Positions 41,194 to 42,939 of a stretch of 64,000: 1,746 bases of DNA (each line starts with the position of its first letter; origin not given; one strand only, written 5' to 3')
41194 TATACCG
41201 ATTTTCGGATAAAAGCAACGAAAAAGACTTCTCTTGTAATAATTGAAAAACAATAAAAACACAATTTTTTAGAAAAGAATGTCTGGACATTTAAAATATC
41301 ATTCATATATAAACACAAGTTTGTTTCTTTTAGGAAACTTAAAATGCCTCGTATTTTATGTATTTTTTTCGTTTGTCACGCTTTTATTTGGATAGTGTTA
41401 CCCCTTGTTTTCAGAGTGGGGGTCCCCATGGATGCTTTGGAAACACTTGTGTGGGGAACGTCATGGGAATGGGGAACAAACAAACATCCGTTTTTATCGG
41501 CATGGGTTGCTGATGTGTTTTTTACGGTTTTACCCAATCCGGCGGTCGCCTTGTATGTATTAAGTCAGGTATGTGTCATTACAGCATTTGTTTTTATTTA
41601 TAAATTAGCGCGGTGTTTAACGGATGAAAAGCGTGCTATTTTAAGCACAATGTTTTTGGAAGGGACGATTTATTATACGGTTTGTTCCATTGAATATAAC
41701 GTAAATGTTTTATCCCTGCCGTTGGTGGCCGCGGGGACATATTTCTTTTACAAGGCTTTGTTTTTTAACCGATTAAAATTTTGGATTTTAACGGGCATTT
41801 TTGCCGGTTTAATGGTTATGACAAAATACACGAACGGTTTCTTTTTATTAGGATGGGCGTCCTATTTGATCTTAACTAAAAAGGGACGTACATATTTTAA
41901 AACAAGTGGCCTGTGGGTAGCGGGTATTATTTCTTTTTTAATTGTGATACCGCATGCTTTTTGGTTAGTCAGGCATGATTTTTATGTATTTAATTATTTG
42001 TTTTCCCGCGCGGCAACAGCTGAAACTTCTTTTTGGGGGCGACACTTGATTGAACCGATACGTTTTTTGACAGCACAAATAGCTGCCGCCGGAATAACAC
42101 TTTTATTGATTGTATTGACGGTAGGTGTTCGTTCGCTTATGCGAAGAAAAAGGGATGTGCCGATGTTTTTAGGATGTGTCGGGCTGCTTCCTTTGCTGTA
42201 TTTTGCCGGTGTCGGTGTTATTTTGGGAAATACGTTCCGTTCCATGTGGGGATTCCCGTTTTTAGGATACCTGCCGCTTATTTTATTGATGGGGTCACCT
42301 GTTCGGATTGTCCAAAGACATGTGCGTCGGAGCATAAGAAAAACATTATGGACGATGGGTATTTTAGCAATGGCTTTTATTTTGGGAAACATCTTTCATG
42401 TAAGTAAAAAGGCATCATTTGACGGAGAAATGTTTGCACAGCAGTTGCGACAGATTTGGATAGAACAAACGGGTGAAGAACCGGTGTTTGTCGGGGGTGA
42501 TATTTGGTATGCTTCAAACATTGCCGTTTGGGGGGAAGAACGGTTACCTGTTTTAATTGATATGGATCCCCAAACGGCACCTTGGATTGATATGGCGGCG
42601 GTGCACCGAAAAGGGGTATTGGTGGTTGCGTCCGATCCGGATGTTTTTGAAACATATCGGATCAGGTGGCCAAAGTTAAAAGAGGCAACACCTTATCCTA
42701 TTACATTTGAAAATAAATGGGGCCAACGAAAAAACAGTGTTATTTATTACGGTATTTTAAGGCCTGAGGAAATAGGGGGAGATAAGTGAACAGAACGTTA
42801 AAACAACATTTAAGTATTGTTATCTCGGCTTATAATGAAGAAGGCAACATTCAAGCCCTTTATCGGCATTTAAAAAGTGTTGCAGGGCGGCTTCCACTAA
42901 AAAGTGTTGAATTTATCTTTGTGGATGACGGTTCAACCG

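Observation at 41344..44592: ArnT-like + ArnC-like + YdjC-like operon resembling the Bordetella lgm lipid-A glucosamine-modification system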

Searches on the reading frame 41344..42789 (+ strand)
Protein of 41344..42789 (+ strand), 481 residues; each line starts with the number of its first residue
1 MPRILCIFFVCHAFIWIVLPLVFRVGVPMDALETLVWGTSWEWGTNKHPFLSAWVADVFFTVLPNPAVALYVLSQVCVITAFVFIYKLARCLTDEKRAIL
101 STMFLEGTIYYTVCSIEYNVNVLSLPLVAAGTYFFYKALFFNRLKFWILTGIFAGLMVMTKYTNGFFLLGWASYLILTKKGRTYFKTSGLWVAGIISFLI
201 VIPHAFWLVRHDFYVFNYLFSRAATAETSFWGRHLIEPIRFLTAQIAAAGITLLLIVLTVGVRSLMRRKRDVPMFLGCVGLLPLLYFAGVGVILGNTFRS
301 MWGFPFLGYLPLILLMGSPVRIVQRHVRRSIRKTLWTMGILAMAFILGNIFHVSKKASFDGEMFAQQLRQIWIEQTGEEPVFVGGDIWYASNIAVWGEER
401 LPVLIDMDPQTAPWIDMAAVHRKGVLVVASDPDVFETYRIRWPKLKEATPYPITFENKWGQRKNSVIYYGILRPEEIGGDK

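Call 3: search_protein_families(library=pfam, proteins=[window:41344-42789:+], max_evalue=0.01)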
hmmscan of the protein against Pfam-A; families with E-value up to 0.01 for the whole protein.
window:41344-42789:+ (481 aa): 1 family
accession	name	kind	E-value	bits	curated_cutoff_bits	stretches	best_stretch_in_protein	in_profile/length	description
PF13231.12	PMT_2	-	2.5e-31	109.5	26.1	1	47-207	1-160/160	Dolichyl-phosphate-mannose-protein mannosyltransferase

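Call 4: search_protein_families(library=ncbifam, proteins=[window:41344-42789:+], max_evalue=0.01)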
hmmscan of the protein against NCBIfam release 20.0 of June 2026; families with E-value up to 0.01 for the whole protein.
window:41344-42789:+ (481 aa): 0 families

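Call 7: find_homologous_proteins(query=window:41344-42789:+, max_evalue=0.00001)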
Query window:41344-42789:+ (481 aa): 52 proteins with E <= 0.00001 among 8000 candidates.
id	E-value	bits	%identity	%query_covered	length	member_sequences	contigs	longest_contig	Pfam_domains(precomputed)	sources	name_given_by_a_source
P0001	0.0e+0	1099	99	100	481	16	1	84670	PF13231.13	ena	-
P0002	8.9e-123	429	44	98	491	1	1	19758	PF13231.13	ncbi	-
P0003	4.4e-119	417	40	100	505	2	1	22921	PF13231.13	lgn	-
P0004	1.1e-118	416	41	100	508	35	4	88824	PF13231.13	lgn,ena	-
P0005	3.6e-118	414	43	98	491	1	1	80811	PF13231.13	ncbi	-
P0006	2.4e-116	408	41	99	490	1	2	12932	PF13231.13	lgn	-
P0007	8.7e-115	403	39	98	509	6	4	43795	PF13231.13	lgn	-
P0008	5.6e-108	380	39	99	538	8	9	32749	PF13231.13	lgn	-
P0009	2.7e-107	378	39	99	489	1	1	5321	PF13231.13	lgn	-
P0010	1.1e-106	376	38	98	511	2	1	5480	PF13231.13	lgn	-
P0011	1.8e-106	375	40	98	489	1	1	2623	PF13231.13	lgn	-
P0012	1.7e-102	362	39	97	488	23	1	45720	PF13231.13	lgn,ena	-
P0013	3.7e-102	361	39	97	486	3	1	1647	PF13231.13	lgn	-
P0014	3.4e-98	348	36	98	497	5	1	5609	PF13231.13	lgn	-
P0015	1.8e-97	346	37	98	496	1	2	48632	PF13231.13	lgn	-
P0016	1.6e-96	343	36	98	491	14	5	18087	PF13231.13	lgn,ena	-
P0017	1.8e-95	339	36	98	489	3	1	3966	PF13231.13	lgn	-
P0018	5.8e-94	334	37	98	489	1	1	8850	PF13231.13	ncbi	-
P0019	6.7e-91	324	35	98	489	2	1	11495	PF13231.13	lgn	-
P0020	7.3e-87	311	35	98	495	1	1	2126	PF13231.13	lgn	-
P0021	9.0e-87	310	37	98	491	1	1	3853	PF13231.13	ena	-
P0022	6.5e-86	308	34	96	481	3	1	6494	PF13231.13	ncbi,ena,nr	ncbi:MAG: glycosyltransferase family 39 protein [Alphaproteobacteria bacterium]|nr:glycosyltransfera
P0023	2.3e-84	302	36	96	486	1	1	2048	PF13231.13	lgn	-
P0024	5.1e-83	298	35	98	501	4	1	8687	PF13231.13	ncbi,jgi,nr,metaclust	ncbi:MAG: hypothetical protein AMR96_02635 [Candidatus Adiutrix intracellularis]|nr:MAG: hypothetica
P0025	1.2e-82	297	36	96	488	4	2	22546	PF13231.13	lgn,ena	-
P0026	1.3e-82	297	35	99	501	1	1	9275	PF13231.13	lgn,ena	-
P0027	2.5e-82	296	35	97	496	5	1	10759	PF13231.13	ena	-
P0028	5.5e-82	295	34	98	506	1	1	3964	PF13231.13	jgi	-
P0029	1.1e-81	294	35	97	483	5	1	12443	PF13231.13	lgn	-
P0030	1.6e-81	293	35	92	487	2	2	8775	PF13231.13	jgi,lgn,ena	-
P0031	8.0e-81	291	35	97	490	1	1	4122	PF13231.13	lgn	-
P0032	8.6e-81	291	36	97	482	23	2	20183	PF13231.13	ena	-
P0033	4.3e-80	288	36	96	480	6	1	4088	PF13231.13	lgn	-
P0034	1.2e-78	284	33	98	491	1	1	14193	PF13231.13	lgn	-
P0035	3.0e-78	282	33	97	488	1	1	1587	PF13231.13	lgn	-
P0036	5.2e-78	281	33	96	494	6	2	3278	PF13231.13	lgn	-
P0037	1.1e-77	280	33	98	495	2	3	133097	PF13231.13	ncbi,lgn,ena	-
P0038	1.6e-77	280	35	96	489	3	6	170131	PF13231.13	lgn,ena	-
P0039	7.3e-77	278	33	98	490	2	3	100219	PF13231.13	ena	-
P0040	1.1e-76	277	35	97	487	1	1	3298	PF13231.13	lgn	-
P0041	1.5e-76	277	34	99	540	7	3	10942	PF13231.13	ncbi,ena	-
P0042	2.2e-76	276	34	96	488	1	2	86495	PF13231.13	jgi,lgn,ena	-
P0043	1.2e-75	274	32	99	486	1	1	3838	PF13231.13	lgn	-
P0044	6.2e-75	271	33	99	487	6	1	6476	PF13231.13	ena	-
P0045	8.8e-75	271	33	92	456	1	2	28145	PF13231.13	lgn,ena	-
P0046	5.8e-74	268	32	96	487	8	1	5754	PF13231.13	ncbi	-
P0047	8.1e-70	254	32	100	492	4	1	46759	PF13231.13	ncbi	-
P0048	1.6e-64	237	31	95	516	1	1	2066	PF13231.13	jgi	jgi:hypothetical protein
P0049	4.1e-62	229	31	95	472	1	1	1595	PF13231.13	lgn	-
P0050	9.2e-35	139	25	88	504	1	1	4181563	PF13231.13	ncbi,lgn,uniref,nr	ncbi:glycosyltransferase family 39 protein [Legionella fallonii]|uniref:Putative Undecaprenyl-phosph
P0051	8.5e-24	103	27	66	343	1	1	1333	PF13231.13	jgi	jgi:Dolichyl-phosphate-mannose-protein mannosyltransferase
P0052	1.3e-9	56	26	59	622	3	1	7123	PF13231.13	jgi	jgi:dolichol-phosphate mannosyltransferase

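Call 10: find_related_loci(query=A1, collection=genome_contigs, flank=10000)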
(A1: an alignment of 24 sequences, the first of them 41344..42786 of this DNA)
Query A1 (481 aa) in genome_contigs; peptide patterns used: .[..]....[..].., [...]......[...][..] (x = any residue, [..] = any of these).
152 stretches matched a pattern; 139 encode a relative of the query (tblastn E <= 1e-3); the best 80 are kept; 80 distinct loci.
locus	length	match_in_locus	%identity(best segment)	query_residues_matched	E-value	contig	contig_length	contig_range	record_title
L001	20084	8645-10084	39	4-481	2e-116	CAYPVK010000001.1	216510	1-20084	MAG TPA_asm: uncultured Lactobacillales bacterium isolate SRP313737_co1_115 genome assembly, contig: NODE_38_length_2165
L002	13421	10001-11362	42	3-453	8e-114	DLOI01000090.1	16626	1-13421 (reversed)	MAG TPA_asm: Alphaproteobacteria bacterium UBA7488 UBA7488_contig_3700, whole genome shotgun sequence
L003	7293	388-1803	37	8-475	9e-103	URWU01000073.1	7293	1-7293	uncultured Alphaproteobacteria bacterium isolate UMGS1426 genome assembly, contig: NODE_1203_length_7293_cov_4.802570, w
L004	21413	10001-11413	39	8-475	4e-102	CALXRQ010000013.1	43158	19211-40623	MAG: uncultured Alphaproteobacteria bacterium isolate BRZ_KF__bin25 genome assembly, contig: BRZ_KF__NODE_1263_length_43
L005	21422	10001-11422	36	3-474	7e-102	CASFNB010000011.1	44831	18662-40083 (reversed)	uncultured proteobacterium isolate A1_L3_371371_idba_bin.16 genome assembly, contig: A1_L3_371371_idba_bin.16.fa_scaffol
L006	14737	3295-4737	36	3-480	2e-101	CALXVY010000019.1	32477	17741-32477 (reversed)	MAG: uncultured Alphaproteobacteria bacterium isolate BRZ_KI__bin16 genome assembly, contig: BRZ_KI__NODE_1887_length_32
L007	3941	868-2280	38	8-475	5e-102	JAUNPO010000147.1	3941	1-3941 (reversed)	MAG: Pseudomonadota bacterium isolate S36M_St_32 NODE_11813_length_3941_cov_2.634071, whole genome shotgun sequence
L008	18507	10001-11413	39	8-475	4e-101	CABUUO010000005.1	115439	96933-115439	MAG TPA_asm: uncultured proteobacterium isolate MGYG-HGUT-04400 genome assembly, contig: GUT_GENOME272660_5, whole genom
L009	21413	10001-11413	36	7-475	6e-100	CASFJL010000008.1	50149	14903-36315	uncultured proteobacterium isolate B15_L3_338338_idba_bin.30 genome assembly, contig: B15_L3_338338_idba_bin.30.fa_scaff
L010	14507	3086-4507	36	3-474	6e-100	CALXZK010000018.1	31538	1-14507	MAG: uncultured Alphaproteobacteria bacterium isolate BRZ_QR__bin60 genome assembly, contig: BRZ_QR__NODE_1159_length_31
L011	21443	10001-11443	36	3-480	7e-99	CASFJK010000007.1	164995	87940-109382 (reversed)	uncultured proteobacterium isolate B12_L1_324324_idba_bin.34 genome assembly, contig: B12_L1_324324_idba_bin.34.fa_scaff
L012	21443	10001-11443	36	3-480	5e-99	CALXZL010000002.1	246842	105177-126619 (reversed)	MAG: uncultured Alphaproteobacteria bacterium isolate BRZ_FT__bin57 genome assembly, contig: BRZ_FT__NODE_37_length_2468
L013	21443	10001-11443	35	3-480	1e-98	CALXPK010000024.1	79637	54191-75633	MAG: uncultured Alphaproteobacteria bacterium isolate E04__bin53 genome assembly, contig: E04__k127_6890825, whole genom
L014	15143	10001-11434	36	8-481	2e-98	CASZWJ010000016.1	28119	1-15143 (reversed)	MAG: uncultured Alphaproteobacteria bacterium isolate extra-SRR5580761.40_1677796859 genome assembly, contig: NODE_1614_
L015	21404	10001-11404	35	3-476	6e-94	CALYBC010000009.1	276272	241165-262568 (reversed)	MAG: uncultured Alphaproteobacteria bacterium isolate E17__bin256 genome assembly, contig: E17__k127_9698362, whole geno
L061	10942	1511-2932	34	8-481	7e-76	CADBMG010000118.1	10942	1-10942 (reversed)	MAG: uncultured proteobacterium isolate RUG14094 genome assembly, contig: RUG14094_asm_118, whole genome shotgun sequenc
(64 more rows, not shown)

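Call 15: find_encoding_contigs(protein=P0050, flank=8000, max_places=2)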
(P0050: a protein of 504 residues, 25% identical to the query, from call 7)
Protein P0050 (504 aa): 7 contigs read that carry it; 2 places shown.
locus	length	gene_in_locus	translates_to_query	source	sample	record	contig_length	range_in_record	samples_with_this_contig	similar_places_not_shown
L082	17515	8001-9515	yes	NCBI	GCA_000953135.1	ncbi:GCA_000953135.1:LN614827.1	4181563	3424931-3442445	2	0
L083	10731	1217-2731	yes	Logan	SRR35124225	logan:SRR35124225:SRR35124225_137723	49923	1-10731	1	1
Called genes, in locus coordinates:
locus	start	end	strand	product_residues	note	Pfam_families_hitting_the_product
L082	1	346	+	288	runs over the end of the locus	PF01370:Epimerase (faint)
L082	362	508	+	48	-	-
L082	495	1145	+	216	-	PF18688:DUF5638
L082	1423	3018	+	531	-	PF00070:Pyr_redox (faint), PF01494:FAD_binding_3, PF03486:HI0933_like (faint), PF07992:Pyr_redox_2 (faint), PF07976:Phe_hydrox_dim (faint)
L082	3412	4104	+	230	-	PF13441:Gly-zipper_YMGG, PF13488:Gly-zipper_Omp (weak), PF00691:OmpA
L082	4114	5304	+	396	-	PF01490:Aa_trans (weak), PF03222:Trp_Tyr_perm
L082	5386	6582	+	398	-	PF03222:Trp_Tyr_perm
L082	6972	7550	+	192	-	-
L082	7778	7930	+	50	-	PF01475:FUR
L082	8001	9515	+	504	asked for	PF13231:PMT_2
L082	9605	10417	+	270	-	PF02086:MethyltransfD12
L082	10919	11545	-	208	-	PF00484:Pro_CA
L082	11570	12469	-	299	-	PF25539:Bestrophin_2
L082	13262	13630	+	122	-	PF02482:Ribosomal_S30AE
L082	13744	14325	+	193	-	-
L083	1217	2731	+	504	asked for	PF13231:PMT_2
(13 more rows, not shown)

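Call 19: search_solved_structures(query=A1, max_evalue=1, show_alignments=2)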
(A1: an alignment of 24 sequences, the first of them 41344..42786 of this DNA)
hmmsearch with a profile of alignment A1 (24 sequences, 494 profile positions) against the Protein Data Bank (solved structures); distinct sequences matched with E-value up to 1: 1.
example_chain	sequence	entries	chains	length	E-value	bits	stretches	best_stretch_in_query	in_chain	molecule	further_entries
3lgj_A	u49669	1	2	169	0.84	11.5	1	363-439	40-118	Single-stranded DNA-binding protein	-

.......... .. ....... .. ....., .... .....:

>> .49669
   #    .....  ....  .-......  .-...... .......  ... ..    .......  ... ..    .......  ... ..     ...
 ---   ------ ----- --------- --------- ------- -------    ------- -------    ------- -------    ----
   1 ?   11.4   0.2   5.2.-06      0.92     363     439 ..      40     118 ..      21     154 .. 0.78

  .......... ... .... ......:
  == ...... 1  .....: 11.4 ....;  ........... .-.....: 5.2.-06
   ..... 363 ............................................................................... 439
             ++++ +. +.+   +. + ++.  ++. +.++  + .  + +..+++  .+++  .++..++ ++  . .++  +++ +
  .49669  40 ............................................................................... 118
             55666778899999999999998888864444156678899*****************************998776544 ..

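Call 30: predict_structure(alignment_id=A1)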
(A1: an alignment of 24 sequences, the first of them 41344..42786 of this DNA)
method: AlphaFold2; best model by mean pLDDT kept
length: 481 residues; sequences in the alignment: 24
mean_pLDDT: 89.5   pTM: 0.89
mean pLDDT of the five models: 89.5, 88.0, 87.7, 87.4, 86.7
residues with pLDDT >= 90: 332; 70-90: 123; 50-70: 21; < 50: 5
segments of 3 or more residues with pLDDT < 50: 477-481
pLDDT, mean of each block of 10 residues (from residue 1): 92 94 89 86 70 91 93 95 97 96 88 70 94 98 98 95 94 97 96 97 90 79 61 87 90 92 77 92 94 85 87 91 91 93 92 89 95 93 94 89 90 87 95 95 94 91 95 66 30
secondary structure, 60 per line:
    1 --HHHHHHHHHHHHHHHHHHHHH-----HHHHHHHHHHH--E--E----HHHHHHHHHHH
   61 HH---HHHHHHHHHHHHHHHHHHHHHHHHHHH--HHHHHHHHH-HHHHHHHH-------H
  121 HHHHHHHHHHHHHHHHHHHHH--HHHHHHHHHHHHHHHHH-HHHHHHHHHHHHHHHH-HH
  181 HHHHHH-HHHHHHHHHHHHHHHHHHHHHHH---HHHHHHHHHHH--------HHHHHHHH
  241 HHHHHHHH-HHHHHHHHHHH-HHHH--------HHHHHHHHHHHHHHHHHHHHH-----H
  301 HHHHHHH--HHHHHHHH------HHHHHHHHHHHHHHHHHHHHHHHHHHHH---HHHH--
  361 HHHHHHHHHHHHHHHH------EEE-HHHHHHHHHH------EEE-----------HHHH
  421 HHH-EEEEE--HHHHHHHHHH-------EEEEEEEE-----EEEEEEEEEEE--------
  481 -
elements in order: H3-23 H29-39 H50-62 H66-92 H95-103 H105-112 H120-141 H144-160 H162-177 H179-186 H188-210 H214-224 H233-248 H250-260 H262-265 H274-294 H300-307 H310-317 H324-351 H355-358 H361-376 E383-385 H387-396 E403-405 H417-423 E425-429 H432-441 E449-456 E462-472
